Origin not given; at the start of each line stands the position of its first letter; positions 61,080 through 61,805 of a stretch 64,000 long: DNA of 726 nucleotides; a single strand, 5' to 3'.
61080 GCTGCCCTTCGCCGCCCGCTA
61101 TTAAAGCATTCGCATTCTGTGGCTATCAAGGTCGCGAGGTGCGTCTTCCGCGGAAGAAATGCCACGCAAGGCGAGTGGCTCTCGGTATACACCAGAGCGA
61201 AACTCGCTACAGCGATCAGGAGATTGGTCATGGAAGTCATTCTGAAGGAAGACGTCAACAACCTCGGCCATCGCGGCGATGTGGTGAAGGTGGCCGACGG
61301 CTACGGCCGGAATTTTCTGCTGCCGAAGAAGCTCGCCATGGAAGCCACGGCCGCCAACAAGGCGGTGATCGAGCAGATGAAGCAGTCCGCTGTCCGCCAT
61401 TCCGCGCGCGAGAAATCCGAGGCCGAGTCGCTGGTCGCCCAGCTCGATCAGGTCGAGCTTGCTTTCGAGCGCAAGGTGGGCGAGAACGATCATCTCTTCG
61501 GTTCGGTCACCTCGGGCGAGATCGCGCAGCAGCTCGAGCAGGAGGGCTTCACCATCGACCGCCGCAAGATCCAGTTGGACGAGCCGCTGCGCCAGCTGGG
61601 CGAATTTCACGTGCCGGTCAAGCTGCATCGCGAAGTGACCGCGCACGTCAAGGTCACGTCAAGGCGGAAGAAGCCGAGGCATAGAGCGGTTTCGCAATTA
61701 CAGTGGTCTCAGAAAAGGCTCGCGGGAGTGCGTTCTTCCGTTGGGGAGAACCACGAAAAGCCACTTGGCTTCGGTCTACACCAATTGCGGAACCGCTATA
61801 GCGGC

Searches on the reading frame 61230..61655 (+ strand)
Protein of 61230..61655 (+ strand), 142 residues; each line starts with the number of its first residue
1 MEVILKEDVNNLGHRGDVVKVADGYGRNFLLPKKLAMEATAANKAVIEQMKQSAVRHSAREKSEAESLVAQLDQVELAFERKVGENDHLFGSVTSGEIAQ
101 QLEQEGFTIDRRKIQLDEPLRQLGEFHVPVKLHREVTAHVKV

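Call 49: find_homologous_proteins(query=window:61230-61655:+, max_evalue=1e-25)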
Query seq(142 aa) (142 aa): 7980 proteins with E <= 1e-25 among 8000 candidates; the best 120 are listed.
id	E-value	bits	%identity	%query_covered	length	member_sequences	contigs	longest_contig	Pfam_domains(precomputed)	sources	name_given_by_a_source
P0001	1.9e-83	295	100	100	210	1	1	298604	PF03948.20,PF01281.26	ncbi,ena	-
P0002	1.2e-79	283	94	100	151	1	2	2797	PF03948.20,PF01281.26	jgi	jgi:large subunit ribosomal protein L9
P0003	1.2e-79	283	94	100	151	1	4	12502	PF03948.20,PF01281.26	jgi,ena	jgi:large subunit ribosomal protein L9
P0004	1.2e-79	283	94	100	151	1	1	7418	PF03948.20,PF01281.26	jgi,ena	-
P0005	1.8e-79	282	94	100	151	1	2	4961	PF03948.20,PF01281.26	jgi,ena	jgi:large subunit ribosomal protein L9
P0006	4.0e-79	281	94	100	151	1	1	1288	PF03948.20,PF01281.26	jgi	-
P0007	6.9e-79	280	94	100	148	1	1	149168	PF03948.20,PF01281.26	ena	-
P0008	4.8e-78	278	92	100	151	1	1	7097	PF03948.20,PF01281.26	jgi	jgi:large subunit ribosomal protein L9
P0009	4.8e-78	278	92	100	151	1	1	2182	PF03948.20,PF01281.26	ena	-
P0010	4.8e-78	278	92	100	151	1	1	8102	PF03948.20,PF01281.26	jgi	jgi:large subunit ribosomal protein L9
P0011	7.2e-78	277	93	100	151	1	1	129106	PF03948.20,PF01281.26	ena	-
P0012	1.1e-77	276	91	100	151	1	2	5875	PF03948.20,PF01281.26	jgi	jgi:large subunit ribosomal protein L9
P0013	1.2e-77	276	93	100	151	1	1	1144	PF03948.20,PF01281.26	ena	-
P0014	1.8e-77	276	92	100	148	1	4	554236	PF03948.20,PF01281.26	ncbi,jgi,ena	jgi:large subunit ribosomal protein L9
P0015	4.0e-77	275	92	100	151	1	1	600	PF03948.20,PF01281.26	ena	-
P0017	5.2e-77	274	92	100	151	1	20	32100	PF03948.20,PF01281.26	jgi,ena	jgi:large subunit ribosomal protein L9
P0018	9.6e-77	273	92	100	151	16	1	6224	PF03948.20,PF01281.26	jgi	jgi:large subunit ribosomal protein L9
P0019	1.2e-76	273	91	100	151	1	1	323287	PF03948.20,PF01281.26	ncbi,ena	-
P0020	1.2e-76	273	91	100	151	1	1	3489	PF03948.20,PF01281.26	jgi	jgi:large subunit ribosomal protein L9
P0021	1.2e-76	273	92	100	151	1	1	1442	PF03948.20,PF01281.26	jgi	jgi:large subunit ribosomal protein L9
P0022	1.3e-76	273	92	100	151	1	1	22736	PF03948.20,PF01281.26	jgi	jgi:large subunit ribosomal protein L9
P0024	5.7e-76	271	91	100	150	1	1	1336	PF03948.20,PF01281.26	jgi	jgi:large subunit ribosomal protein L9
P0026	2.2e-75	269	91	100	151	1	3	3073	PF03948.20,PF01281.26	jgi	jgi:large subunit ribosomal protein L9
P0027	2.7e-75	269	91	100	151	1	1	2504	PF03948.20,PF01281.26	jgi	jgi:large subunit ribosomal protein L9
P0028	2.9e-75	269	91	100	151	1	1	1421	PF03948.20,PF01281.26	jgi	jgi:large subunit ribosomal protein L9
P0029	3.7e-75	268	91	100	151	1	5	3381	PF03948.20,PF01281.26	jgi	jgi:large subunit ribosomal protein L9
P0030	4.3e-75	268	90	100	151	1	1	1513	PF03948.20,PF01281.26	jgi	jgi:large subunit ribosomal protein L9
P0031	4.4e-75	268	90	100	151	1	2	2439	PF03948.20,PF01281.26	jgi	jgi:large subunit ribosomal protein L9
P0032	4.7e-75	268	91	100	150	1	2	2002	PF03948.20,PF01281.26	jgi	jgi:large subunit ribosomal protein L9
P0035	6.1e-75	268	90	100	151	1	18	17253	PF03948.20,PF01281.26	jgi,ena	jgi:large subunit ribosomal protein L9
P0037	6.6e-75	267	89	100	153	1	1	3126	PF03948.20,PF01281.26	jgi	jgi:large subunit ribosomal protein L9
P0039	8.0e-75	267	91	100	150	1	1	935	PF03948.20,PF01281.26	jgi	jgi:large subunit ribosomal protein L9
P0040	8.7e-75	267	89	100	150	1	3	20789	PF03948.20,PF01281.26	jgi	jgi:large subunit ribosomal protein L9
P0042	1.1e-74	267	89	100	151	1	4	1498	PF03948.20,PF01281.26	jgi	jgi:large subunit ribosomal protein L9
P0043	1.1e-74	267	90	100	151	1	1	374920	PF03948.20,PF01281.26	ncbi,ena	-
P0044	1.3e-74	267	90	100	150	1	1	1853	PF03948.20,PF01281.26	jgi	jgi:large subunit ribosomal protein L9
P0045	1.4e-74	266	89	100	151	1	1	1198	PF03948.20,PF01281.26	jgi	jgi:large subunit ribosomal protein L9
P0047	2.2e-74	266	90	100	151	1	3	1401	PF03948.20,PF01281.26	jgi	jgi:large subunit ribosomal protein L9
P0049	2.5e-74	266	89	100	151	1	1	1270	PF03948.20,PF01281.26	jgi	jgi:large subunit ribosomal protein L9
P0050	2.6e-74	266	89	100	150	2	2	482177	PF03948.20,PF01281.26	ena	-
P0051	3.2e-74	265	88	100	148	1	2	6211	PF03948.20,PF01281.26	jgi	jgi:large subunit ribosomal protein L9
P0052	3.6e-74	265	90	100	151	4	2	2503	PF03948.20,PF01281.26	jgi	jgi:large subunit ribosomal protein L9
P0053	3.6e-74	265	90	100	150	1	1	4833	PF03948.20,PF01281.26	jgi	jgi:large subunit ribosomal protein L9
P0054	3.9e-74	265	89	100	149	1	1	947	PF03948.20,PF01281.26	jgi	jgi:large subunit ribosomal protein L9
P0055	4.0e-74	265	89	100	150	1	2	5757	PF03948.20,PF01281.26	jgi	jgi:large subunit ribosomal protein L9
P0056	4.1e-74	265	89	100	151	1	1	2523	PF03948.20,PF01281.26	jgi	jgi:large subunit ribosomal protein L9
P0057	4.6e-74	265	90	100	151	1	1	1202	PF03948.20,PF01281.26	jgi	jgi:large subunit ribosomal protein L9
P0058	5.1e-74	265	89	100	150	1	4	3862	PF03948.20,PF01281.26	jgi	jgi:large subunit ribosomal protein L9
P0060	5.2e-74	265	90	100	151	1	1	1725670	PF03948.20,PF01281.26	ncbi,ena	-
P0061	5.3e-74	265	89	100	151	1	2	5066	PF03948.20,PF01281.26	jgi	jgi:large subunit ribosomal protein L9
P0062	5.3e-74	265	89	100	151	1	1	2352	PF03948.20,PF01281.26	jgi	jgi:large subunit ribosomal protein L9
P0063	5.8e-74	264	89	100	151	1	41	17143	PF03948.20,PF01281.26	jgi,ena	jgi:large subunit ribosomal protein L9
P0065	5.9e-74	264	89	100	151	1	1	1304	PF03948.20,PF01281.26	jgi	jgi:large subunit ribosomal protein L9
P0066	5.9e-74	264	89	100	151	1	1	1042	PF03948.20,PF01281.26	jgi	jgi:large subunit ribosomal protein L9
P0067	5.9e-74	264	89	100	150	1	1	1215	PF03948.20,PF01281.26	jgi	jgi:large subunit ribosomal protein L9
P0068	6.6e-74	264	89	100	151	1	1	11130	PF03948.20,PF01281.26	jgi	jgi:large subunit ribosomal protein L9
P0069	6.7e-74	264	89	100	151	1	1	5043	PF03948.20,PF01281.26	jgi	jgi:large subunit ribosomal protein L9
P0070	7.1e-74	264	89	100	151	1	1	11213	PF03948.20,PF01281.26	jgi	jgi:large subunit ribosomal protein L9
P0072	9.1e-74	264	89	100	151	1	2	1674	PF03948.20,PF01281.26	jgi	jgi:large subunit ribosomal protein L9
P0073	1.1e-73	264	88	100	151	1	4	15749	PF03948.20,PF01281.26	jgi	jgi:large subunit ribosomal protein L9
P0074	1.1e-73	264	88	100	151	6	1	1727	PF03948.20,PF01281.26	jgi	jgi:large subunit ribosomal protein L9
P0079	1.3e-73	263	89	100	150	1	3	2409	PF03948.20,PF01281.26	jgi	jgi:large subunit ribosomal protein L9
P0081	1.4e-73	263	89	100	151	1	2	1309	PF03948.20,PF01281.26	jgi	jgi:large subunit ribosomal protein L9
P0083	1.5e-73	263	89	100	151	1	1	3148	PF03948.20,PF01281.26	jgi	jgi:large subunit ribosomal protein L9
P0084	1.9e-73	263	89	100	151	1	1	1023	PF03948.20,PF01281.26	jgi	jgi:large subunit ribosomal protein L9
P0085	2.1e-73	263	89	100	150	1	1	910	PF03948.20,PF01281.26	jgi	jgi:large subunit ribosomal protein L9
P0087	2.3e-73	262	89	100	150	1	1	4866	PF03948.20,PF01281.26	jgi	jgi:large subunit ribosomal protein L9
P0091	3.0e-73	262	88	100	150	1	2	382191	PF03948.20,PF01281.26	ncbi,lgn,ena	-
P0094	3.5e-73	262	88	100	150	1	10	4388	PF03948.20,PF01281.26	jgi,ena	jgi:large subunit ribosomal protein L9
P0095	3.7e-73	262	85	100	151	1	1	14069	PF03948.20,PF01281.26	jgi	jgi:large subunit ribosomal protein L9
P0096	3.8e-73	262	89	100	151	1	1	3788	PF03948.20,PF01281.26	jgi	jgi:large subunit ribosomal protein L9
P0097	3.8e-73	262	88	100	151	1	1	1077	PF03948.20,PF01281.26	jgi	jgi:large subunit ribosomal protein L9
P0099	4.1e-73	262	89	100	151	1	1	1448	PF03948.20,PF01281.26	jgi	jgi:large subunit ribosomal protein L9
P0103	5.4e-73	261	89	100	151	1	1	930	PF03948.20,PF01281.26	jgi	jgi:large subunit ribosomal protein L9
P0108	7.3e-73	261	87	100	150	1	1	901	PF03948.20,PF01281.26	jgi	jgi:large subunit ribosomal protein L9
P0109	7.7e-73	261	89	100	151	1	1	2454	PF03948.20,PF01281.26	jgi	jgi:large subunit ribosomal protein L9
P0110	8.0e-73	261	87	100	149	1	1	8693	PF03948.20,PF01281.26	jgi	jgi:large subunit ribosomal protein L9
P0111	1.0e-72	260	87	100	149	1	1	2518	PF03948.20,PF01281.26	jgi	jgi:large subunit ribosomal protein L9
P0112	1.1e-72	260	88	100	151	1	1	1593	PF03948.20,PF01281.26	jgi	jgi:large subunit ribosomal protein L9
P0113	1.1e-72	260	88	100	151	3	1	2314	PF03948.20,PF01281.26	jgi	jgi:large subunit ribosomal protein L9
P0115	1.3e-72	260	87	100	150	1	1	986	PF03948.20,PF01281.26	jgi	jgi:large subunit ribosomal protein L9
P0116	1.5e-72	260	88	100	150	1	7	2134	PF03948.20,PF01281.26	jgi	jgi:large subunit ribosomal protein L9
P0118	1.6e-72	260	87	100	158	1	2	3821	PF03948.20,PF01281.26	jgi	jgi:large subunit ribosomal protein L9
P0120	1.8e-72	260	87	100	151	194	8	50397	PF03948.20,PF01281.26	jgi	jgi:large subunit ribosomal protein L9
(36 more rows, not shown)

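Call 50: find_encoding_contigs(protein=P0001, flank=1500, max_places=2)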
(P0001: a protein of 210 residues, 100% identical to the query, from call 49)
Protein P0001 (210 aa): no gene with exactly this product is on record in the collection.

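Call 51: find_encoding_contigs(protein=P0007, flank=1500, max_places=1)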
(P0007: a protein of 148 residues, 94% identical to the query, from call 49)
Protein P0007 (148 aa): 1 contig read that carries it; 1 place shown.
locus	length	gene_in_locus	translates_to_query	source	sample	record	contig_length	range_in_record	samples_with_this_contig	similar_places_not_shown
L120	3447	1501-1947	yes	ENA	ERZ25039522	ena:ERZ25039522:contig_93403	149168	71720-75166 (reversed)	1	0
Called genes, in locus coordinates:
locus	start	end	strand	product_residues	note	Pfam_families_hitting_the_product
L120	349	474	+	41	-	-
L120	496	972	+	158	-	PF01250:Ribosomal_S6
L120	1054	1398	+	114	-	PF01084:Ribosomal_S18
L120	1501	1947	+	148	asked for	PF01281:Ribosomal_L9_N, PF03948:Ribosomal_L9_C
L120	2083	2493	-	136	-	-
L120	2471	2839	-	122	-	PF00149:Metallophos, PF12850:Metallophos_2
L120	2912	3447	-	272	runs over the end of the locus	PF00005:ABC_tran, PF13304:AAA_21 (faint), PF08352:oligo_HPY (weak)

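Call 52: find_encoding_contigs(protein=P0014, flank=1500, max_places=1)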
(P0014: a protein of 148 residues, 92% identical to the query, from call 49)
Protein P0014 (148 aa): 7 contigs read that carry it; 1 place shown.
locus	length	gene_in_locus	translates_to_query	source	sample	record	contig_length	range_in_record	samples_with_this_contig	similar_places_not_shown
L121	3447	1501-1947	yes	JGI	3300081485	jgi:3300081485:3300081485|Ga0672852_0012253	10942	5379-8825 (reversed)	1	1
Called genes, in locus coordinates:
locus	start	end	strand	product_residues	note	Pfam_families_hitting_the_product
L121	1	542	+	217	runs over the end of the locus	PF01195:Pept_tRNA_hydro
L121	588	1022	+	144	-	PF01250:Ribosomal_S6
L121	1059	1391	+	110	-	PF01084:Ribosomal_S18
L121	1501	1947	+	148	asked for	PF01281:Ribosomal_L9_N, PF03948:Ribosomal_L9_C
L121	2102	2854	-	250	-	PF00149:Metallophos, PF12850:Metallophos_2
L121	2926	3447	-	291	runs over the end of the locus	PF00005:ABC_tran, PF13304:AAA_21 (faint), PF08352:oligo_HPY (weak)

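Call 53: find_encoding_contigs(protein=P0019, flank=1500, max_places=1)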
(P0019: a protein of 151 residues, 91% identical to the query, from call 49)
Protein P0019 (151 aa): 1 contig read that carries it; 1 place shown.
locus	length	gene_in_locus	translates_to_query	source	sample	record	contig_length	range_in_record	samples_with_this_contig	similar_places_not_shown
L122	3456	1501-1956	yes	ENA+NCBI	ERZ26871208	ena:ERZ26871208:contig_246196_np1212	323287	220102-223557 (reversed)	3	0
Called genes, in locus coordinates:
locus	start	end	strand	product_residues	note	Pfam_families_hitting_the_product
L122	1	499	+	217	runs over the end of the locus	PF01195:Pept_tRNA_hydro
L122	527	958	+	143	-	PF01250:Ribosomal_S6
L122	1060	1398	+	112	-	PF01084:Ribosomal_S18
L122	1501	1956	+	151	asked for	PF01281:Ribosomal_L9_N, PF03948:Ribosomal_L9_C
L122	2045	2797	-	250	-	PF00149:Metallophos, PF12850:Metallophos_2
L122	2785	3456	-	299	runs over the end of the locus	PF00005:ABC_tran, PF13304:AAA_21 (faint), PF08352:oligo_HPY (weak)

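Call 54: find_encoding_contigs(protein=P0043, flank=1500, max_places=1)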
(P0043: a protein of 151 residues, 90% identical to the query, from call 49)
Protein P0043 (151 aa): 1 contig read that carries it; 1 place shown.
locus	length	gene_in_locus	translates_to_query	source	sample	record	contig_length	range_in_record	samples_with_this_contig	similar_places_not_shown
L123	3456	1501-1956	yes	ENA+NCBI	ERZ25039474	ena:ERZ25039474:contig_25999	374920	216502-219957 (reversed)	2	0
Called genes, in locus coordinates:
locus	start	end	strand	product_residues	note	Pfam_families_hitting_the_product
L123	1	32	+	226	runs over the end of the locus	PF01386:Ribosomal_L25p, PF14693:Ribosomal_TL5_C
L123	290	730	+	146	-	PF01195:Pept_tRNA_hydro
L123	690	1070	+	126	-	PF01250:Ribosomal_S6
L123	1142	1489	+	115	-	PF01084:Ribosomal_S18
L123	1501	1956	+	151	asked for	PF01281:Ribosomal_L9_N, PF03948:Ribosomal_L9_C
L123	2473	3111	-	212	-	PF00149:Metallophos, PF12850:Metallophos_2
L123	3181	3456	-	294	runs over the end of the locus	PF00005:ABC_tran, PF08352:oligo_HPY (weak)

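Call 55: find_encoding_contigs(protein=P0050, flank=1500, max_places=1)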
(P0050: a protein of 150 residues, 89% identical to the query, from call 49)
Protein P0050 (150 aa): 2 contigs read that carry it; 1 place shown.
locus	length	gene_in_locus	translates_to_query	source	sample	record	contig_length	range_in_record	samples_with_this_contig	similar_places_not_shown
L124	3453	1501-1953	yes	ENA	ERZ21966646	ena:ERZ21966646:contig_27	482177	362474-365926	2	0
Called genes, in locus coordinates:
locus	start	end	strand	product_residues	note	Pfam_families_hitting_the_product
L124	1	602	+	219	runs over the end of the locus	PF01195:Pept_tRNA_hydro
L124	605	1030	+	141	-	PF01250:Ribosomal_S6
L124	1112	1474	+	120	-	PF01084:Ribosomal_S18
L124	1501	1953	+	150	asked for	PF01281:Ribosomal_L9_N, PF03948:Ribosomal_L9_C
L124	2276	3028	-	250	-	PF00149:Metallophos, PF12850:Metallophos_2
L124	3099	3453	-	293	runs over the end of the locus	PF02463:SMC_N (weak), PF00005:ABC_tran, PF13304:AAA_21 (faint), PF08352:oligo_HPY (weak)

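Call 56: find_encoding_contigs(protein=P0060, flank=1500, max_places=1)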
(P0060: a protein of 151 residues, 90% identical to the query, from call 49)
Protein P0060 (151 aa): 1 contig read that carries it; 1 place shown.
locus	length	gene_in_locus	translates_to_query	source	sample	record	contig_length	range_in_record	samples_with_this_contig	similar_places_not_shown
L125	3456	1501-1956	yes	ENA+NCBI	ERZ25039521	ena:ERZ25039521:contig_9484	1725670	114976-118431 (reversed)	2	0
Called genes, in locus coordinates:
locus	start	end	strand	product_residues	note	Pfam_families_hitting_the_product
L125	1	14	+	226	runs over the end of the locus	PF01386:Ribosomal_L25p, PF14693:Ribosomal_TL5_C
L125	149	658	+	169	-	PF01195:Pept_tRNA_hydro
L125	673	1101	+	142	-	PF01250:Ribosomal_S6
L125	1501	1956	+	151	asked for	PF01281:Ribosomal_L9_N, PF03948:Ribosomal_L9_C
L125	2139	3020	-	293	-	PF00149:Metallophos, PF12850:Metallophos_2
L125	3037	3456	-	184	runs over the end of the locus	PF00005:ABC_tran, PF08352:oligo_HPY (weak)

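Call 57: find_encoding_contigs(protein=P0091, flank=1500, max_places=1)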
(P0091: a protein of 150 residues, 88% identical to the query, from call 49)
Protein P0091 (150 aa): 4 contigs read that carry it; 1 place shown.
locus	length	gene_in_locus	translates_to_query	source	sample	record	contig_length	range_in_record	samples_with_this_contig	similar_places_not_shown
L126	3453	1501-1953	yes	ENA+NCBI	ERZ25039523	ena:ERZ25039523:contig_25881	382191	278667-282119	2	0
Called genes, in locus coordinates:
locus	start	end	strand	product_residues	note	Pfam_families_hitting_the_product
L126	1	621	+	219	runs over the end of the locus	PF01195:Pept_tRNA_hydro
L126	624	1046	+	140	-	PF01250:Ribosomal_S6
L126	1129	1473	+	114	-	PF01084:Ribosomal_S18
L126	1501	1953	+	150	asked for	PF01281:Ribosomal_L9_N, PF03948:Ribosomal_L9_C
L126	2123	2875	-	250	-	PF00149:Metallophos, PF12850:Metallophos_2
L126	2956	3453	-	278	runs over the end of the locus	PF00005:ABC_tran, PF13304:AAA_21 (faint), PF08352:oligo_HPY (weak)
